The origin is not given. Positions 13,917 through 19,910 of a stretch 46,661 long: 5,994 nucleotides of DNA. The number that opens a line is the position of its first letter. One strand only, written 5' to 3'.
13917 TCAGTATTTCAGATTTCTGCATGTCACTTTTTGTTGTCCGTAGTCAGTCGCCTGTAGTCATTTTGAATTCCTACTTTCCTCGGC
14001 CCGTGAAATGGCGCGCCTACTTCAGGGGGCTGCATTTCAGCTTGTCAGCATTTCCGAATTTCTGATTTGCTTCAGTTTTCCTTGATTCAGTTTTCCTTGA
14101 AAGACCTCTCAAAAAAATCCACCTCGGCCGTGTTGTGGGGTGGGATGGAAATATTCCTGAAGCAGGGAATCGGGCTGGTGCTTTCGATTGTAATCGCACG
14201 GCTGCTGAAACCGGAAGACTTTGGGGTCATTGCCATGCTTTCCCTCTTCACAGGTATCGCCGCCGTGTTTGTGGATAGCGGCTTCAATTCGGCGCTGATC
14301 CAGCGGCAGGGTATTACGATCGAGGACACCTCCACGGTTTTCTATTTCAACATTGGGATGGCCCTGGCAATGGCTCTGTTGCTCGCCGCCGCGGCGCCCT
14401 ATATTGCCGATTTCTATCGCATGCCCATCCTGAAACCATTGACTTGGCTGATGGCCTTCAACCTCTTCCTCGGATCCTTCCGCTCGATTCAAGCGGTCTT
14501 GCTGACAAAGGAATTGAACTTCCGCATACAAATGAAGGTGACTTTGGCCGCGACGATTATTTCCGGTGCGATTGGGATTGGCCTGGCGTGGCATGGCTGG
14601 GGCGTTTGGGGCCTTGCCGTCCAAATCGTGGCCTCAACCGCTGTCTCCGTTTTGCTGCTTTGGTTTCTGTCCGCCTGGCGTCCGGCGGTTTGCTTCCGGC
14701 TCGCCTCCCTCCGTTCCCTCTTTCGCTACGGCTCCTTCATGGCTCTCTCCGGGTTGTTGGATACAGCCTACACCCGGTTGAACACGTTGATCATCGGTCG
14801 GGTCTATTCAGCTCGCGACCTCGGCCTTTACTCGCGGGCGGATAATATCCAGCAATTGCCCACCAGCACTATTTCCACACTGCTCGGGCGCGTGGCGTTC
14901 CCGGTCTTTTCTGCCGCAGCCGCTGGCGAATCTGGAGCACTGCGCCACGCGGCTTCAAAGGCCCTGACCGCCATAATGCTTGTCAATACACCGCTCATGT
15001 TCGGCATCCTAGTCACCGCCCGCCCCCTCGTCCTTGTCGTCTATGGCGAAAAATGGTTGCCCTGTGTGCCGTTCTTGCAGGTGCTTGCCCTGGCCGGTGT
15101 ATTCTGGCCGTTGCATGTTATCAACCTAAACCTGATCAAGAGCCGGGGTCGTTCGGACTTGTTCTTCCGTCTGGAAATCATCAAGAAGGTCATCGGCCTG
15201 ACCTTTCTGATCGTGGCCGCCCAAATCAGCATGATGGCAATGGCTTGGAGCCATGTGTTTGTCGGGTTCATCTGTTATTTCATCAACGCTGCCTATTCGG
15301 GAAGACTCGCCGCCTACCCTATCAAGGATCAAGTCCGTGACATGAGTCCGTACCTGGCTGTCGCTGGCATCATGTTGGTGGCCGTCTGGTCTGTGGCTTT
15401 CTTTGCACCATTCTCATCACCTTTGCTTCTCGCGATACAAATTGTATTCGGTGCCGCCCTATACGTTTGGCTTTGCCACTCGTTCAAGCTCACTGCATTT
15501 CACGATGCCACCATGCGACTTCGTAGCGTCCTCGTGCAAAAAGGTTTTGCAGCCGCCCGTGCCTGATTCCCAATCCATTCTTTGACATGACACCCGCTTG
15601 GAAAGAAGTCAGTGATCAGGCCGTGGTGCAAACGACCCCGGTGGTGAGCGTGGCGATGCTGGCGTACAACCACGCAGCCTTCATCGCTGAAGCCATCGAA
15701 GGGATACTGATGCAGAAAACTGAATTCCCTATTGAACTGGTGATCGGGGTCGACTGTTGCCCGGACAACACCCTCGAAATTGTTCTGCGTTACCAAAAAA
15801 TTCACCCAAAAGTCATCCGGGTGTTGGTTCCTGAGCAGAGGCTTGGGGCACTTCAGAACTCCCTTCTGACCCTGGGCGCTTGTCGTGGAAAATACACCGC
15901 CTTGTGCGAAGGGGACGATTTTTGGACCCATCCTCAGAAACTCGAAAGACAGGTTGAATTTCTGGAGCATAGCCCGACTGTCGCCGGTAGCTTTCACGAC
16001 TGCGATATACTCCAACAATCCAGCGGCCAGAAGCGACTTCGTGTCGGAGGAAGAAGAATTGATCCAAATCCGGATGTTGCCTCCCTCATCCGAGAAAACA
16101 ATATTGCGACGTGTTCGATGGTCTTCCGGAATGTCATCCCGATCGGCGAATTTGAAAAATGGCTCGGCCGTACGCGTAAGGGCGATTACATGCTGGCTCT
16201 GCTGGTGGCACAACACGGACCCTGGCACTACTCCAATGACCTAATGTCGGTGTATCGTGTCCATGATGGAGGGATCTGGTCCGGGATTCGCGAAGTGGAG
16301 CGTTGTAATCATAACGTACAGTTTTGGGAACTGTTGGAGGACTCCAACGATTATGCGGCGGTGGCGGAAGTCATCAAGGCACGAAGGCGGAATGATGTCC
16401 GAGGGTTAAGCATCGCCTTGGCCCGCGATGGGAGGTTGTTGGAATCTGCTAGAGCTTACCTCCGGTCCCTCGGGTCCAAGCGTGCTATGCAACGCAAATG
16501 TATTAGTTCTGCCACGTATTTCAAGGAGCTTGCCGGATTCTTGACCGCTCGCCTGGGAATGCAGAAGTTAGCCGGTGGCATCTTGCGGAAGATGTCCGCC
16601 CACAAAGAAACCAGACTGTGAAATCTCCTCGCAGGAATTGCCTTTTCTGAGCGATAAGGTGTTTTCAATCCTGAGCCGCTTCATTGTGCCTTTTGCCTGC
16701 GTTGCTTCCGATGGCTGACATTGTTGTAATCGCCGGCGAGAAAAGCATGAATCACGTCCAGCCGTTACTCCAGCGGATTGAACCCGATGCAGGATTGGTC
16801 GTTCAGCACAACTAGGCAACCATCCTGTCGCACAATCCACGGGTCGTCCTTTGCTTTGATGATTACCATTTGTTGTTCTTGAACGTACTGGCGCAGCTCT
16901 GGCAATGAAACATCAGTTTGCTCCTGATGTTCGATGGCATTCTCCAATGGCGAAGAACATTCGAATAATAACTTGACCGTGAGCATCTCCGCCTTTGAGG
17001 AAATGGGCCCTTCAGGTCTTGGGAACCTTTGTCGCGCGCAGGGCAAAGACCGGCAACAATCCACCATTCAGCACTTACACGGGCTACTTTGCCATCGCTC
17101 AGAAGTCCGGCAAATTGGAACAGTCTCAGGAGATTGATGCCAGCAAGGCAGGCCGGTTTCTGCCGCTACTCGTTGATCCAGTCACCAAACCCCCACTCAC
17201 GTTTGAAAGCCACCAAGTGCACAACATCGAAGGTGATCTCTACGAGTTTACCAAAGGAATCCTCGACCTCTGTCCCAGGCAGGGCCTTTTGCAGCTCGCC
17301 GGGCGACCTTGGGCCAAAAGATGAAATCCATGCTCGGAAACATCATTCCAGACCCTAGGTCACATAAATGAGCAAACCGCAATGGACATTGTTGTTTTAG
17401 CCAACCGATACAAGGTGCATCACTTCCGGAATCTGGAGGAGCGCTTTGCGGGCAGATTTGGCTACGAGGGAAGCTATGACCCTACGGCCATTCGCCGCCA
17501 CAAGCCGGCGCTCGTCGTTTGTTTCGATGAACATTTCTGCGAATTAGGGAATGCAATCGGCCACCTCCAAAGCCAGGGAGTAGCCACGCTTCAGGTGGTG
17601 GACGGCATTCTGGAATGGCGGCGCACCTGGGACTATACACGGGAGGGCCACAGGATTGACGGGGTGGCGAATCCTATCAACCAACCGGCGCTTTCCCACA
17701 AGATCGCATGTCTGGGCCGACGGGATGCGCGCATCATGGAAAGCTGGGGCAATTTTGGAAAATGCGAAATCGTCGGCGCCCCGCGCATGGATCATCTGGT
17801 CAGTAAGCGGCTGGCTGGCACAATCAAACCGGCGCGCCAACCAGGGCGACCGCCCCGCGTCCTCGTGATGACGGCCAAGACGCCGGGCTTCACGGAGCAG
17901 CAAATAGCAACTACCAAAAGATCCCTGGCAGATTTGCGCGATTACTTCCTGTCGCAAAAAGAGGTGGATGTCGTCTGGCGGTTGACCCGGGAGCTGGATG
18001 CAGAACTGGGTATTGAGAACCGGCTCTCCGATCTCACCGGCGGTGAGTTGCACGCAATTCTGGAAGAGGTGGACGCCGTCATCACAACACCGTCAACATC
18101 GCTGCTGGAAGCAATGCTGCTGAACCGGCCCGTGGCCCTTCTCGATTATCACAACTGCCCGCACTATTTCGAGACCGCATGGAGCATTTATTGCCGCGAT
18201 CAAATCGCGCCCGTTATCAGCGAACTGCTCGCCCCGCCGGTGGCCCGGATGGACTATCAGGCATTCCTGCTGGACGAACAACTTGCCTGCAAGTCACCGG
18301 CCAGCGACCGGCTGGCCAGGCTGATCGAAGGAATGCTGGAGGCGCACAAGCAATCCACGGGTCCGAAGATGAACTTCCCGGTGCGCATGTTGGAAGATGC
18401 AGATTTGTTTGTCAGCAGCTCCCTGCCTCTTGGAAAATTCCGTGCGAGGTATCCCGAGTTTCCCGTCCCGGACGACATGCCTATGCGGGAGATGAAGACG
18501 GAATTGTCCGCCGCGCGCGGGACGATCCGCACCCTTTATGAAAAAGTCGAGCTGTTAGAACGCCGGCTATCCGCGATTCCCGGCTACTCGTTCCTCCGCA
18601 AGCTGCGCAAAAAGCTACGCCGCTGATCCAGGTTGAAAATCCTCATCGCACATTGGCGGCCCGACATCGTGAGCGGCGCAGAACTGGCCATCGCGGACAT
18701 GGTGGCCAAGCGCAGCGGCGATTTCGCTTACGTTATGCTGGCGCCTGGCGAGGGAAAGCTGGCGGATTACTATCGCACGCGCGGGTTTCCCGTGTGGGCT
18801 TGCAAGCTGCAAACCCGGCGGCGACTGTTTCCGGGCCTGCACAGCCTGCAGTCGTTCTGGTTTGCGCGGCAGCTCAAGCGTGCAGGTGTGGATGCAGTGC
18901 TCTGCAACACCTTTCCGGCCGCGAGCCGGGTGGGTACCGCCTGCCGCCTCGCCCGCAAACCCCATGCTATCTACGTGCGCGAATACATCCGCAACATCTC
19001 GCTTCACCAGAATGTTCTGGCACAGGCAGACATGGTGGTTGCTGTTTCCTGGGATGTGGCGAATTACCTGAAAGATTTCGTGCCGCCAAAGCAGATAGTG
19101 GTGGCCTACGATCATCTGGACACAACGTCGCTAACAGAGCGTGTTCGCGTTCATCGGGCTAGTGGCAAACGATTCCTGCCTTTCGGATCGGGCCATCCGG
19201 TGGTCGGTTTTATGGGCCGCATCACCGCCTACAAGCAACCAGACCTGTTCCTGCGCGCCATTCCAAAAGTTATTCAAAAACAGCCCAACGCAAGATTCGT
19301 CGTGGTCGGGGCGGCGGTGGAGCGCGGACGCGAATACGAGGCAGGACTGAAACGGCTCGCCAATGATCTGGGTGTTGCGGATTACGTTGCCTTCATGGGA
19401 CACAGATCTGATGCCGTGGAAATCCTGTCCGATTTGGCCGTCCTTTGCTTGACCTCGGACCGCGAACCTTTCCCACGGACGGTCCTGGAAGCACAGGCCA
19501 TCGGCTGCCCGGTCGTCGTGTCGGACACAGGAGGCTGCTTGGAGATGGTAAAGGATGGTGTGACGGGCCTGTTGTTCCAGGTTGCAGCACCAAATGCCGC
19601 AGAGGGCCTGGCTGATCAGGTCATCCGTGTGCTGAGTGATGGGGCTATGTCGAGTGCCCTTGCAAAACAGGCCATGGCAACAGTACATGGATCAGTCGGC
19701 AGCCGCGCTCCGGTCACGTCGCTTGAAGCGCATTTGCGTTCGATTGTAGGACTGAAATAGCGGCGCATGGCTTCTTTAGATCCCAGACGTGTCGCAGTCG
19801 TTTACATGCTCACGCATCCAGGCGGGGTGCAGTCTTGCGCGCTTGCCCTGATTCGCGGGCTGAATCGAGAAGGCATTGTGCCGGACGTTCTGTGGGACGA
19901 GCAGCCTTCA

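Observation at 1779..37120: Mosaic family of A-poor short-period repeat modules fills almost every gene junction of the EPS locus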

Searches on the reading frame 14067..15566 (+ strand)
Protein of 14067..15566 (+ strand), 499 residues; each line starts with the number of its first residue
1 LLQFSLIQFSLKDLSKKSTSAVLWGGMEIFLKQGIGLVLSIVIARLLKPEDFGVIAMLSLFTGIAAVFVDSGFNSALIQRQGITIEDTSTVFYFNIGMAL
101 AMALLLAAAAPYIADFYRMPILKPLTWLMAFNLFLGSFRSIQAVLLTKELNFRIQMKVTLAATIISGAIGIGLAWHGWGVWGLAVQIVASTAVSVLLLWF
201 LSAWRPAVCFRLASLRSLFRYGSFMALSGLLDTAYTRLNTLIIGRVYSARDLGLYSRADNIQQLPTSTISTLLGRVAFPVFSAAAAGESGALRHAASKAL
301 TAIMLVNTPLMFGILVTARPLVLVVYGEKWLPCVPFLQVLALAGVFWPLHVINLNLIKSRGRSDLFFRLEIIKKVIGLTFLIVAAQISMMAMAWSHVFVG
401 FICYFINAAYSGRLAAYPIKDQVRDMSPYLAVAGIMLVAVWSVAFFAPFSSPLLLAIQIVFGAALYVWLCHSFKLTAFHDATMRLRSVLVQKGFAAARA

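Call 10: search_protein_families(library=pfam, proteins=[window:14067-15566:+])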
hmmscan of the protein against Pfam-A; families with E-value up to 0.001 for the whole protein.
window:14067-15566:+ (499 aa): 2 families
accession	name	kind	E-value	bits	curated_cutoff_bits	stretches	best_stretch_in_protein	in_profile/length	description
PF13440.11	Polysacc_synt_3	-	7e-90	301.7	23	1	42-335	1-293/293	Polysaccharide biosynthesis protein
PF01943.22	Polysacc_synt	-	6.1e-37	128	28.2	1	26-283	9-272/274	Polysaccharide biosynthesis protein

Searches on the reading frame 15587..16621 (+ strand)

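Call 10: search_protein_families(library=pfam, proteins=[window:15587-16621:+])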
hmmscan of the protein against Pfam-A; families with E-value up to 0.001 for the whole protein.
window:15587-16621:+ (344 aa): 2 families
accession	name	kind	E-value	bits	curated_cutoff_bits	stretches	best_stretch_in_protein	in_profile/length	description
PF00535.33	Glycos_transf_2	-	1.4e-16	61.3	23.3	1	21-141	1-120/168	Glycosyl transferase family 2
PF13641.12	Glyco_tranf_2_3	-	5.6e-10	40.1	27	1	20-131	3-115/230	Glycosyltransferase like family 2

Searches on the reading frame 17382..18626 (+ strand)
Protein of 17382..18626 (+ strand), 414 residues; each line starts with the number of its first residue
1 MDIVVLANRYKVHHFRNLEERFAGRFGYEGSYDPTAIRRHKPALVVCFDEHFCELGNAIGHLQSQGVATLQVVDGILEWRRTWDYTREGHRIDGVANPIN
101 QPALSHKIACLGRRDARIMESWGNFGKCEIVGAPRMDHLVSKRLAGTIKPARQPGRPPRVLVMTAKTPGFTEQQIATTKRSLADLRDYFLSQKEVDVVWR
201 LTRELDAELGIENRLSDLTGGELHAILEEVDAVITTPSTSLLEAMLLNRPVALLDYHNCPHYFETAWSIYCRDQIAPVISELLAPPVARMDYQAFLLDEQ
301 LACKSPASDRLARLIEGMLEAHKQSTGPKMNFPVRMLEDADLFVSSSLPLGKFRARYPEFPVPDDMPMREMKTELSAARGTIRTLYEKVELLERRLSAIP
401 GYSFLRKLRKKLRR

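Call 64: search_protein_families(library=pfam, proteins=[window:17382-18626:+], max_evalue=0.01)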
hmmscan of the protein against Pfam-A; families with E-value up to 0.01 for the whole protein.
window:17382-18626:+ (414 aa): 0 families

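Call 82: search_protein_families(library=ncbifam, proteins=[window:17382-18626:+], max_evalue=0.01)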
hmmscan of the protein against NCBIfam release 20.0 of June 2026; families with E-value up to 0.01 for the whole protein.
window:17382-18626:+ (414 aa): 0 families

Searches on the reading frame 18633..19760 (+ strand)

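Call 64: search_protein_families(library=pfam, proteins=[window:18633-19760:+], max_evalue=0.01)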
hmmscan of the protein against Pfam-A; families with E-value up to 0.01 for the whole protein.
window:18633-19760:+ (375 aa): 6 families
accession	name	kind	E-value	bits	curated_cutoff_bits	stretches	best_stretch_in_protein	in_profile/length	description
PF00534.26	Glycos_transf_1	-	7e-35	120.5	26.4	1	183-347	10-169/172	Glycosyl transferases group 1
PF13692.12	Glyco_trans_1_4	-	8e-33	114.1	27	1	189-336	2-142/142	Glycosyl transferases group 1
PF20706.3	GT4-conflict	-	2.4e-13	50.3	26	1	119-346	134-367/385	Family 4 Glycosyltransferase in conflict systems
PF13439.12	Glyco_transf_4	-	1.2e-07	32.3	28.5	1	37-164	26-168/170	Glycosyltransferase Family 4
PF13524.12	Glyco_trans_1_2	-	1.9e-05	25.1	25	1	215-353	10-131/144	Glycosyl transferase-like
PF13579.12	Glyco_trans_4_4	-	0.00014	22.7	29.7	1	34-157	22-154/158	Glycosyl transferase 4-like domain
